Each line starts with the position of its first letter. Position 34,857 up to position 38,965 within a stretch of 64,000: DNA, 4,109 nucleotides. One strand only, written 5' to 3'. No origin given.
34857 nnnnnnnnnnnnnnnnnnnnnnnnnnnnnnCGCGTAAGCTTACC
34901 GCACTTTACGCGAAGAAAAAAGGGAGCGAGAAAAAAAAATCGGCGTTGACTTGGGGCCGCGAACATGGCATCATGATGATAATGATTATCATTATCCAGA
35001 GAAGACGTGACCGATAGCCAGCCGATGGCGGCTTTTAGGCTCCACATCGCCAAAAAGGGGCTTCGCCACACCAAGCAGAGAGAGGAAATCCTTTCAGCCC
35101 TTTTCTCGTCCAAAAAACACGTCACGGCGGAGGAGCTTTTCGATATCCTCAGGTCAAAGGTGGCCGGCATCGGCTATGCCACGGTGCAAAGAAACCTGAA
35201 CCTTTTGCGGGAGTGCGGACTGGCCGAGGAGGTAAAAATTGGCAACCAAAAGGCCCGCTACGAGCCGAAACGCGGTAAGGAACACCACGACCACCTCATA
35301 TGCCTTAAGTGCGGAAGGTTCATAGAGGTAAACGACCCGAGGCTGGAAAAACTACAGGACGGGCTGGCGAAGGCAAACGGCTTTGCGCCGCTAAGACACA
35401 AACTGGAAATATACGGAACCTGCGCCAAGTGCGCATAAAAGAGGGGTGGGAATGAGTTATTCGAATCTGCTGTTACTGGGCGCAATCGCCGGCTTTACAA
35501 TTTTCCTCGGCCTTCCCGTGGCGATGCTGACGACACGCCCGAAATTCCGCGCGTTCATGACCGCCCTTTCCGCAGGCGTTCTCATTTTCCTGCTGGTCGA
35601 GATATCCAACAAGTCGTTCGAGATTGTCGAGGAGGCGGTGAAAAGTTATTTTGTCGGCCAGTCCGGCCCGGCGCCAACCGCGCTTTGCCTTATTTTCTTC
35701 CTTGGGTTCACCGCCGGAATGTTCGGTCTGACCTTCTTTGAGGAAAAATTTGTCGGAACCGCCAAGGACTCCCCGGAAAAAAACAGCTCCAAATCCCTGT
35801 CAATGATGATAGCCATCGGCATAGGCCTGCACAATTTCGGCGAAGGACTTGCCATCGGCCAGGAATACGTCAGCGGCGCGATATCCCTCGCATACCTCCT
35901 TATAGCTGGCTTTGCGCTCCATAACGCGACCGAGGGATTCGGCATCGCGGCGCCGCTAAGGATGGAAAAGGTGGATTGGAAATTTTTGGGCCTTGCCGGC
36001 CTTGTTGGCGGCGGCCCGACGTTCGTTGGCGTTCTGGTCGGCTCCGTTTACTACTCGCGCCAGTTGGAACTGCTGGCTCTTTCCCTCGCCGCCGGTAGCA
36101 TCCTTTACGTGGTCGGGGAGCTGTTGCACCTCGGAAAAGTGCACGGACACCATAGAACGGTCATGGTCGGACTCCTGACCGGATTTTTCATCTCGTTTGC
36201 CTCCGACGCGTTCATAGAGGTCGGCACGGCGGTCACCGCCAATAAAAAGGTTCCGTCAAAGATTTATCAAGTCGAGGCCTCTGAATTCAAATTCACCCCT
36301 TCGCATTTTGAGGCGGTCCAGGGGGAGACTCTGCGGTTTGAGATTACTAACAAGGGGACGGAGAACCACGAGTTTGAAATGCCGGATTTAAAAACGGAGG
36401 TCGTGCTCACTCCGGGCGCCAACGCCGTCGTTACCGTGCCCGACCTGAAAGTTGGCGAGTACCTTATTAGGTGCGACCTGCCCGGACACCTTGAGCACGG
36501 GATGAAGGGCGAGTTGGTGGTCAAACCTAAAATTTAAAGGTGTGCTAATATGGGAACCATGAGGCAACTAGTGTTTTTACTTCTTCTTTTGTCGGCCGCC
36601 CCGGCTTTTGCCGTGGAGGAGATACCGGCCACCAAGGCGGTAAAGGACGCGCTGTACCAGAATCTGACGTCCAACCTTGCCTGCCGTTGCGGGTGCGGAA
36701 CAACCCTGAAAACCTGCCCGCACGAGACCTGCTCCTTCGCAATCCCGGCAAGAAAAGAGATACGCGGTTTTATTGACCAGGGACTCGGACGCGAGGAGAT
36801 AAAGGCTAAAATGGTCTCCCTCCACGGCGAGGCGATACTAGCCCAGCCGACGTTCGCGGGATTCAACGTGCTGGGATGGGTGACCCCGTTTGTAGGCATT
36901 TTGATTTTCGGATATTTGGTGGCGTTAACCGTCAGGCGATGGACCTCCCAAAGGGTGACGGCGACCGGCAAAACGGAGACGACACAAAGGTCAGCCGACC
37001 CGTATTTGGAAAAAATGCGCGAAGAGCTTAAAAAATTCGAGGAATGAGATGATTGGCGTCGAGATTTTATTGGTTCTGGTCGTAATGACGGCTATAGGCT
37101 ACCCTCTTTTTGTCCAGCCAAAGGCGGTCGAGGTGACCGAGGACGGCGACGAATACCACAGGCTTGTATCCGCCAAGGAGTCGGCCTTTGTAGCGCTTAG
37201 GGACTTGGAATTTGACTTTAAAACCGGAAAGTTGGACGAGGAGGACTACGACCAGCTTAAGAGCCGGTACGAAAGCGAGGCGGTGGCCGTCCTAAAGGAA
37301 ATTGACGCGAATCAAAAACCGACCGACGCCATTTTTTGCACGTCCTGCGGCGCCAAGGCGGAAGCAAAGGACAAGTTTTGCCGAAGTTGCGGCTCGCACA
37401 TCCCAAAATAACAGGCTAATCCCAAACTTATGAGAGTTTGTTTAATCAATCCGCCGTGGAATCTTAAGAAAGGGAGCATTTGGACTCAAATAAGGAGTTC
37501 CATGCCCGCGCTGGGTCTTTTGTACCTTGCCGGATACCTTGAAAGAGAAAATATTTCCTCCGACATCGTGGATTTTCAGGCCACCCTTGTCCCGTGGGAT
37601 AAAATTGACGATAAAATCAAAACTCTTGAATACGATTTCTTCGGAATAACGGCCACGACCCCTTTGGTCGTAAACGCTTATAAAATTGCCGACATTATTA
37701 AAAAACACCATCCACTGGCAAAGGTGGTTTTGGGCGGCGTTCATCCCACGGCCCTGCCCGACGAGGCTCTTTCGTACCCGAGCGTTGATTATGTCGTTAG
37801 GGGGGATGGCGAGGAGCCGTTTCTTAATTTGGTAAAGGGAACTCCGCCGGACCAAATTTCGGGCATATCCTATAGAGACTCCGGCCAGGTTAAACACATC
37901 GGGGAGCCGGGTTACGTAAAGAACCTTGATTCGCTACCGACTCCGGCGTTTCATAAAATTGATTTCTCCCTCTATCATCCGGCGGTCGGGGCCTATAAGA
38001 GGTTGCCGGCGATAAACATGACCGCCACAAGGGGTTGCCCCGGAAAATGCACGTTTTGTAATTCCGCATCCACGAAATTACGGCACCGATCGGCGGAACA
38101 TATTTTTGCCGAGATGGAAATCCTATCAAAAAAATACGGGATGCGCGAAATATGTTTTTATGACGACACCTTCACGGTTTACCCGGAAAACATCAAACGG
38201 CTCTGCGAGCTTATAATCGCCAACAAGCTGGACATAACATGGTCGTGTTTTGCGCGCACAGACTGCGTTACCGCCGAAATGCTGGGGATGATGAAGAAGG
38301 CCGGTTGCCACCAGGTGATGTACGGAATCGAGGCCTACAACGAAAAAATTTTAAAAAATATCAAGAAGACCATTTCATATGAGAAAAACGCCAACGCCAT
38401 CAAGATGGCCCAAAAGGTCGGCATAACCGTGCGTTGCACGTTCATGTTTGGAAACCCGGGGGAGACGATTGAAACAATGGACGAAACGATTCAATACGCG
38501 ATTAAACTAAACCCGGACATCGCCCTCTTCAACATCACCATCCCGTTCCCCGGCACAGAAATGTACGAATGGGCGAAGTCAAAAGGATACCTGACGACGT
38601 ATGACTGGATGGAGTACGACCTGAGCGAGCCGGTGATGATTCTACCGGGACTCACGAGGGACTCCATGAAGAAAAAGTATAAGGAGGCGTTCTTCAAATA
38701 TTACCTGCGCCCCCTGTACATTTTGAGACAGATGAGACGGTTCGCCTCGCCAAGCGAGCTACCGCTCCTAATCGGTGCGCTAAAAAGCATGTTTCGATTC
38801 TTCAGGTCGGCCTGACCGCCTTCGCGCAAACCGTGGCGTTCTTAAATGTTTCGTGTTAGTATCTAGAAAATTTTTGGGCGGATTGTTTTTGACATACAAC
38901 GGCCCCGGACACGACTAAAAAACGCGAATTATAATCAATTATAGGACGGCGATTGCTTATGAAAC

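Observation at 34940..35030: A near-consensus, perfectly palindromic Fur box in a divergent promoter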

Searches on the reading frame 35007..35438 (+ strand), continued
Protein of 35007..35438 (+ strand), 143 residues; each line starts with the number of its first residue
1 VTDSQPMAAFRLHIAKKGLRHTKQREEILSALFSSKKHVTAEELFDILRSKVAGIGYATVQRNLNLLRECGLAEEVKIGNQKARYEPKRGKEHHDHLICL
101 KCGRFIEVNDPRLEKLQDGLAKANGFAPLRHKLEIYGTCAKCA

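Call 27: find_encoding_contigs(protein=P0122, flank=4000, max_places=2)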
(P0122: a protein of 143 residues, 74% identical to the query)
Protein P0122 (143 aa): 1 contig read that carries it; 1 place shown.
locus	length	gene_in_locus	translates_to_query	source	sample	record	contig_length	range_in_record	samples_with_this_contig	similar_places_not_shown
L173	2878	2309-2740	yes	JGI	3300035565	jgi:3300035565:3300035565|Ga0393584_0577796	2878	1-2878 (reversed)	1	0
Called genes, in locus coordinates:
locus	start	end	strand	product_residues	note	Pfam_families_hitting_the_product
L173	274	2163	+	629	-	PF13727:CoA_binding_3, PF00106:adh_short (weak), PF01073:3Beta_HSD, PF01370:Epimerase, PF02719:Polysacc_synt_2, PF04321:RmlD_sub_bind, PF16363:GDP_Man_Dehyd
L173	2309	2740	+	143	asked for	PF01475:FUR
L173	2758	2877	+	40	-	?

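Call 28: find_encoding_contigs(protein=P0128, flank=4000, max_places=2)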
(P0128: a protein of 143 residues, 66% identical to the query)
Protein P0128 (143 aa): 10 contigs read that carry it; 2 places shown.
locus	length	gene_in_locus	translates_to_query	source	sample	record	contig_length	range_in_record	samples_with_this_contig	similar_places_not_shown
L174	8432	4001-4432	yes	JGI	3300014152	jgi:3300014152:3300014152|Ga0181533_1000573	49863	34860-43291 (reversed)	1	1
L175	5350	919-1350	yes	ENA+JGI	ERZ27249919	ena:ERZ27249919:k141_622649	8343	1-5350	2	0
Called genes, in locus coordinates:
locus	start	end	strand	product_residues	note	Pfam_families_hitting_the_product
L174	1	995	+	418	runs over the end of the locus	PF01409:tRNA-synt_2d (faint), PF13393:tRNA-synt_His, PF00587:tRNA-synt_2b, PF13393:tRNA-synt_His, PF03129:HGTP_anticodon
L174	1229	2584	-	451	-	PF01026:TatD_DNase, PF04055:Radical_SAM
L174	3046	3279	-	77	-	-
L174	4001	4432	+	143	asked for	PF01475:FUR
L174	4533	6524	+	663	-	PF01926:MMR_HSR1, PF02421:FeoB_N, PF04548:AIG1 (weak), PF17910:FeoB_Cyto, PF07670:Gate, PF07664:FeoB_C, PF07670:Gate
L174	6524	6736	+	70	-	-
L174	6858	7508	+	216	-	PF02742:Fe_dep_repr_C, PF04023:FeoA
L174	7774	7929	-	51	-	-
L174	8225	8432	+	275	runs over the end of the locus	PF08668:HDOD, PF01966:HD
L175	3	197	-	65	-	?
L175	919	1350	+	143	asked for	PF01475:FUR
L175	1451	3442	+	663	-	PF01926:MMR_HSR1, PF02421:FeoB_N, PF04548:AIG1 (weak), PF17910:FeoB_Cyto, PF07670:Gate, PF07664:FeoB_C, PF07670:Gate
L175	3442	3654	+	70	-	-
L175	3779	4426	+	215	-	PF02742:Fe_dep_repr_C, PF04023:FeoA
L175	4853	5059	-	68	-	-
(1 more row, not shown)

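Call 67: find_encoding_contigs(protein=P0182, flank=4000, max_places=1)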
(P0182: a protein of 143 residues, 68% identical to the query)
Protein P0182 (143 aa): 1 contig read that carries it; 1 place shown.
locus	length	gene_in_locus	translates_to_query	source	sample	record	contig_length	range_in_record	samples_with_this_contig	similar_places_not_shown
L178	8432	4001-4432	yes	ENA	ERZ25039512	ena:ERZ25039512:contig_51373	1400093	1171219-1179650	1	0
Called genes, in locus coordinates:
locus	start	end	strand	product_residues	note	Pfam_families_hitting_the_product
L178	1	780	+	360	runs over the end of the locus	-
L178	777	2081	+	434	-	PF14701:hDGE_amylase, PF00128:Alpha-amylase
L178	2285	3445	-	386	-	PF20706:GT4-conflict, PF13439:Glyco_transf_4, PF13579:Glyco_trans_4_4, PF08323:Glyco_transf_5, PF00534:Glycos_transf_1, PF13692:Glyco_trans_1_4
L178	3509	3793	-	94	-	PF02049:FliE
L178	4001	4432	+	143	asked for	PF01475:FUR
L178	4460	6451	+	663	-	PF01926:MMR_HSR1, PF02421:FeoB_N, PF04548:AIG1 (weak), PF17910:FeoB_Cyto (weak), PF07670:Gate, PF07664:FeoB_C, PF07670:Gate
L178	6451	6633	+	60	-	-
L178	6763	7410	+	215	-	PF02742:Fe_dep_repr_C, PF04023:FeoA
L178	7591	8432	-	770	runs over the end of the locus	PF13185:GAF_2, PF01590:GAF (weak), PF00512:HisKA, PF02518:HATPase_c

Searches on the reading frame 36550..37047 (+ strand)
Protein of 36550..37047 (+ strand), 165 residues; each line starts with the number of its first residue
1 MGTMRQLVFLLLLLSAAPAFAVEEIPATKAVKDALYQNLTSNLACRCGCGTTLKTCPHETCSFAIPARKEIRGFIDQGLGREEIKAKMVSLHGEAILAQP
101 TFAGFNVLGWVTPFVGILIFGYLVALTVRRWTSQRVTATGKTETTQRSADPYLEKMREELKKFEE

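Call 5: search_protein_families(library=pfam, proteins=[window:36550-37047:+], max_evalue=0.01)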
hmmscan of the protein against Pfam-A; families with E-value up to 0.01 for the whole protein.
window:36550-37047:+ (165 aa): 1 family
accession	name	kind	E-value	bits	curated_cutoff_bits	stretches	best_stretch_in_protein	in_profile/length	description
PF03918.19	CcmH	-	5.9e-17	61.7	25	1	10-146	2-136/143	Cytochrome C biogenesis protein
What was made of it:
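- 36550..37047 (+): CcmH-like protein: signal peptide, periplasmic Cys-rich domain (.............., no CxxC), one TM; probably co-transcribed by read-through. PF03918, E 5.9e-17 (call 5).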

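Call 7: search_protein_families(library=ncbifam, proteins=[window:36550-37047:+], max_evalue=0.01)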
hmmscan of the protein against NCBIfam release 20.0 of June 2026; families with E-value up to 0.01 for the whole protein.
window:36550-37047:+ (165 aa): 1 family
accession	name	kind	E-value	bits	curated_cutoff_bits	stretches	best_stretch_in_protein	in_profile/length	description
TIGR03147.1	cyt_nit_nrfF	exception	0.00022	20.9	159.2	1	33-128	31-123/126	heme lyase NrfEFG subunit NrfF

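Call 58: find_homologous_proteins(query=window:36550-37047:+, max_evalue=1e-8)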
Query window:36550-37047:+ (165 aa): 17 proteins with E <= 1e-8 among 118 candidates.
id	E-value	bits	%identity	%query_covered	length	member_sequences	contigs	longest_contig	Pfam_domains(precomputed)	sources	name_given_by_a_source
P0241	1.6e-99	348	99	96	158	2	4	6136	PF03918.20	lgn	-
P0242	3.2e-64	234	67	90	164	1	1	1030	PF03918.20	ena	-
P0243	3.2e-63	230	66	90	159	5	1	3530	PF03918.20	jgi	-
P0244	8.3e-63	229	68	83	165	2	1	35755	PF03918.20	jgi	-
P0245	2.2e-61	224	63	96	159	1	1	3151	PF03918.20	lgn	-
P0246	5.5e-61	223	62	100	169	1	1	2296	PF03918.20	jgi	jgi:cytochrome c-type biogenesis protein CcmH/NrfF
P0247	3.0e-60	221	62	95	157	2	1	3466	PF03918.20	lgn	-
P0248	4.9e-60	220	61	93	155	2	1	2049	PF03918.20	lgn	-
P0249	6.8e-60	220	65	91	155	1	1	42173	PF03918.20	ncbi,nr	ncbi:MAG: cytochrome c-type biogenesis protein CcmH [Nitrospinae bacterium]|nr:cytochrome c-type bio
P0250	1.3e-59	219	59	100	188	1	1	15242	PF03918.20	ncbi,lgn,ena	-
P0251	2.6e-58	214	64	88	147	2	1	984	PF03918.20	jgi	jgi:cytochrome c-type biogenesis protein CcmH/NrfF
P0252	1.8e-55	205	58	98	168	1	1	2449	PF03918.20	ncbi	-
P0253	4.6e-52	194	55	90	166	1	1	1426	PF03918.20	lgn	-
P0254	7.4e-50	187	56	88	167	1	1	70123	PF03918.20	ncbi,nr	ncbi:MAG: cytochrome c-type biogenesis protein CcmH [Nitrospinae bacterium]|nr:cytochrome c-type bio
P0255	6.3e-49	184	54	96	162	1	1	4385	PF03918.20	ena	-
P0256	2.1e-48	182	55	90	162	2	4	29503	PF03918.20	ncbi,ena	-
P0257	3.4e-48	182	50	96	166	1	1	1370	PF03918.20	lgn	-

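Call 59: find_encoding_contigs(protein=P0249, flank=5000, max_places=1)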
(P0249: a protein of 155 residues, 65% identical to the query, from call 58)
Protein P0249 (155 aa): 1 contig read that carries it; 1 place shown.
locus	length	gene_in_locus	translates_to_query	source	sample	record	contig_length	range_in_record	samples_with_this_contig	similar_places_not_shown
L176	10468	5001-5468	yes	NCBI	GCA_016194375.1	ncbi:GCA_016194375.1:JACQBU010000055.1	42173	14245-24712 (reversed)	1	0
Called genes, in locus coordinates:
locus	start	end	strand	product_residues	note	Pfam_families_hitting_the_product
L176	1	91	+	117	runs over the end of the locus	PF01250:Ribosomal_S6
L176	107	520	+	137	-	PF00436:SSB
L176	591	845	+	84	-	PF01084:Ribosomal_S18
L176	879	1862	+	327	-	PF09991:DUF2232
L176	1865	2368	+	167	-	PF01281:Ribosomal_L9_N, PF03948:Ribosomal_L9_C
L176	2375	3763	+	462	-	PF00772:DnaB, PF03796:DnaB_C, PF13481:AAA_25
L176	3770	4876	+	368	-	PF01168:Ala_racemase_N, PF00842:Ala_racemase_C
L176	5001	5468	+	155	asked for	PF03918:CcmH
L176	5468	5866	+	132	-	PF13240:Zn_Ribbon_1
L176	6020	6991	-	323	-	PF03255:ACCA, PF01039:Carboxyl_trans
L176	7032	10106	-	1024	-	PF00873:ACR_tran, PF02355:SecD_SecF_C (faint)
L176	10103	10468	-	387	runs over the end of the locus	PF25917:BSH_RND, PF25876:HH_MFP_RND, PF25944:Beta-barrel_RND, PF25954:Beta-barrel_RND_2 (faint), PF25967:RND-MFP_C, PF25989:YknX_C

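Call 60: find_encoding_contigs(protein=P0254, flank=5000, max_places=1)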
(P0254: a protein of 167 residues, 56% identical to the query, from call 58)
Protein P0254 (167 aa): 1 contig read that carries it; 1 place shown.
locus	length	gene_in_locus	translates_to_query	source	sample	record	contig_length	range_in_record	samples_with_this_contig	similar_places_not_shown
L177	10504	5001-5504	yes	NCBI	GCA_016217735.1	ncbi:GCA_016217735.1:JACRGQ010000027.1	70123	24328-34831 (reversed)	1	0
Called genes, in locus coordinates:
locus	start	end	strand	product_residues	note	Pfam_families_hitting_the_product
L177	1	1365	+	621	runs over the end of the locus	PF03717:PBP_dimer, PF00905:Transpeptidase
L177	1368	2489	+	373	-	PF01098:FTSW_RODA_SPOVE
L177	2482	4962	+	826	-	PF19864:Radical_SAM_N2, PF04055:Radical_SAM, PF10105:DUF2344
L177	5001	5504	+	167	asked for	PF03918:CcmH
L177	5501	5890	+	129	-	PF13240:Zn_Ribbon_1 (weak), PF13248:Zn_ribbon_3 (weak)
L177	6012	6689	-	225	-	PF10263:SprT-like (weak)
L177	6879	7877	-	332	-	PF02618:YceG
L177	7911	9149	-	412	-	-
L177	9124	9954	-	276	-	PF01435:Peptidase_M48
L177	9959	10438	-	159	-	PF08239:SH3_3 (weak)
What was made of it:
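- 36550..37047 (+): Stands alone with the Zn-ribbon gene in L176 and L177 (calls 59, 60).
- On CcmH (thiol-disulfide oxidoreductase of cytochrome c maturation): No ccm genes adjoin it in L176 or L177 (calls 59, 60).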

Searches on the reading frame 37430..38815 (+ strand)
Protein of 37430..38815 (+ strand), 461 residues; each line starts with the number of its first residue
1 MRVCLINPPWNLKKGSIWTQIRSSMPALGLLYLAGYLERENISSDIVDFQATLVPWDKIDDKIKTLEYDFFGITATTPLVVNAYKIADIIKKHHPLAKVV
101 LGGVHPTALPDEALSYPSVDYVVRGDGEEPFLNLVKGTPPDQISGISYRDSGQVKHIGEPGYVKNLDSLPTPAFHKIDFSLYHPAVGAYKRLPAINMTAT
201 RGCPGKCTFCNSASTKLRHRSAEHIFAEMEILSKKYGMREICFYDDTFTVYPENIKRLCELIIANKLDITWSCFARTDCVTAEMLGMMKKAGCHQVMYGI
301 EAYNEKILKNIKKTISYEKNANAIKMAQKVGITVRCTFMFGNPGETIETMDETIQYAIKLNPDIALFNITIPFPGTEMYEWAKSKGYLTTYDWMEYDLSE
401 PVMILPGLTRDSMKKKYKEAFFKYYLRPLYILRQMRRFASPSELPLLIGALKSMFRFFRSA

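Call 5: search_protein_families(library=pfam, proteins=[window:37430-38815:+], max_evalue=0.01)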
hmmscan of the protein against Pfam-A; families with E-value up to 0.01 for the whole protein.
window:37430-38815:+ (461 aa): 2 families
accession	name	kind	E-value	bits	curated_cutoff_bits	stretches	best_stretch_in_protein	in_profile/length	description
PF04055.27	Radical_SAM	-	1.5e-29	103.8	29.5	1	199-356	3-165/166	Radical SAM superfamily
PF02310.24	B12-binding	-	4.1e-24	85.2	32.1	1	21-134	8-120/121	B12 binding domain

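Call 7: search_protein_families(library=ncbifam, proteins=[window:37430-38815:+], max_evalue=0.01)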
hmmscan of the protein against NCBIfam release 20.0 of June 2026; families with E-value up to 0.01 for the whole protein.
window:37430-38815:+ (461 aa): 51 families (the best 25 are shown)
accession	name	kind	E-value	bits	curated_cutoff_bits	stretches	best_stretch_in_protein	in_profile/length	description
TIGR03471.1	HpnJ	equivalog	1.7e-70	238.2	577.6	1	59-437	59-445/472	hopanoid biosynthesis associated radical SAM protein HpnJ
TIGR02026.1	BchE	equivalog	3.6e-56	191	481.35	1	2-427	1-430/497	magnesium-protoporphyrin IX monomethyl ester anaerobic oxidative cyclase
NF050148.1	rSAM_ApyD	equivalog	1.3e-48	165.9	750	1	26-438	24-443/645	RiPP biosynthesis radical SAM protein ApyD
TIGR04479.1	bcpD_PhpK_rSAM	subfamily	1.1e-46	159.3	600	1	23-364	68-413/504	PhpK family radical SAM P-methyltransferase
NF038361.1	rSAM_Sden_1168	equivalog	2e-38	132.3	575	1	2-430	64-520/560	Sden_1168 family B12-binding radical SAM P-methyltransferase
TIGR04072.2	rSAM_ladder_B12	equivalog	9.1e-38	130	360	1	81-423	84-410/443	lipid biosynthesis B12-binding/radical SAM protein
TIGR04385.1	B12_rSAM_cofa1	equivalog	1.2e-34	120.3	450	1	28-357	21-361/438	B12 lower ligand biosynthesis radical SAM protein BzaD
TIGR03975.1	rSAM_ocin_1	subfamily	3.2e-33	115.1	281.85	1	58-356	119-426/606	RiPP maturation radical SAM C-methyltransferase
TIGR04014.1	B12_SAM_MJ_0865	equivalog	3.1e-30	105.3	360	1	71-382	44-358/434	methyl-coenzyme M reductase glutamine C-methyltransferase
TIGR04013.1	B12_SAM_MJ_1487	hypoth_equivalog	5.9e-27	94.5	251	1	79-381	55-356/382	TIGR04013 family B12-binding domain/radical SAM domain-containing protein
TIGR04295.1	B12_rSAM_oligo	hypoth_equivalog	6.1e-27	94.4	400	1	2-315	1-316/422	TIGR04295 family B12-binding domain-containing radical SAM protein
TIGR04367.1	HpnR_B12_rSAM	equivalog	1e-24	87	650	1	17-403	12-392/490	hopanoid C-3 methylase HpnR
NF033070.1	rSAM_AprD4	equivalog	2e-23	83.1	500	1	165-390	169-398/456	AprD4 family radical SAM diol-dehydratase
TIGR04190.1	B12_SAM_Ta0216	equivalog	3.3e-23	82.1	500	1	25-361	35-395/554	TIGR04190 family B12-binding domain/radical SAM domain protein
NF033712.0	B12_rSAM_KedN5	subfamily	1.7e-21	76.1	700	1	15-390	6-399/624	KedN5 family methylcobalamin-dependent radical SAM C-methyltransferase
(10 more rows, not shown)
